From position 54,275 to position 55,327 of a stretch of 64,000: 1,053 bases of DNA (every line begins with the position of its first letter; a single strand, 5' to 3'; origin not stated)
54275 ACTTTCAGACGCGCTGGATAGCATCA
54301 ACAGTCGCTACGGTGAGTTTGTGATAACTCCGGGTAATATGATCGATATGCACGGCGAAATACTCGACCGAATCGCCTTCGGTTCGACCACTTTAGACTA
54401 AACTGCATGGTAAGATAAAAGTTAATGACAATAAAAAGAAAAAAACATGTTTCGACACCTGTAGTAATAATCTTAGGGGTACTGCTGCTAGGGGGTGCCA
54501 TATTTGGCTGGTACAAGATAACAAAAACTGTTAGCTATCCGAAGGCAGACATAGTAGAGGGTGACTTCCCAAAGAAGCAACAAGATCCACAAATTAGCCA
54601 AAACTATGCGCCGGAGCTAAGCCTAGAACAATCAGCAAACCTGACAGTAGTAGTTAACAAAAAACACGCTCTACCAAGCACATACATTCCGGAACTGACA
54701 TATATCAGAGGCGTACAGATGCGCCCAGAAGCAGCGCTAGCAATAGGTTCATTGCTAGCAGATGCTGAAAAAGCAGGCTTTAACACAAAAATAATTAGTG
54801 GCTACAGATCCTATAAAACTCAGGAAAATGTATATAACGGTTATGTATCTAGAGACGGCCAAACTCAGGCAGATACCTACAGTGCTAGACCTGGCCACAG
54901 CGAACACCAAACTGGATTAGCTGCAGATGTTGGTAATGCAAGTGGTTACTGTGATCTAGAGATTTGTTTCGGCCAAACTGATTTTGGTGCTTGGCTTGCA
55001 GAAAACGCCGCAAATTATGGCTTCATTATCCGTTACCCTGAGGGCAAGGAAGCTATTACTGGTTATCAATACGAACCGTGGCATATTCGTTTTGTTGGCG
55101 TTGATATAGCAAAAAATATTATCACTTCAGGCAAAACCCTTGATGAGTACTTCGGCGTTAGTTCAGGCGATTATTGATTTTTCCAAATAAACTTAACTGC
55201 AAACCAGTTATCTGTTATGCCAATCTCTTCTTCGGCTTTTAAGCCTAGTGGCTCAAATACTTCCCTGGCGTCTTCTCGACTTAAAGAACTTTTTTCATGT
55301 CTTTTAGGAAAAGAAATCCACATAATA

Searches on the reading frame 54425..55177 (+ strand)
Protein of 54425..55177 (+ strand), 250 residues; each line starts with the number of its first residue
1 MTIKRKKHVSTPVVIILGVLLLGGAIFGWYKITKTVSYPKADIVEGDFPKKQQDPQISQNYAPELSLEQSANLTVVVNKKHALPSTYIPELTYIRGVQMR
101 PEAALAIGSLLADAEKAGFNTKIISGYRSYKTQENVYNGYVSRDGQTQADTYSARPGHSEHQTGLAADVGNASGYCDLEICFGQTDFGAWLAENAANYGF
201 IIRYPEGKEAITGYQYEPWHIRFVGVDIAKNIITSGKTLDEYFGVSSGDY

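Call 26: search_protein_families(library=pfam, proteins=[window:54425-55177:+], max_evalue=0.001)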
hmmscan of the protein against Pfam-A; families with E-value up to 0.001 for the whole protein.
window:54425-55177:+ (250 aa): 1 family
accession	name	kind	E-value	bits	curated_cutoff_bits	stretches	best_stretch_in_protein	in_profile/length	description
PF02557.22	VanY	-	1.1e-44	151.9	25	1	98-225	3-131/132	D-alanyl-D-alanine carboxypeptidase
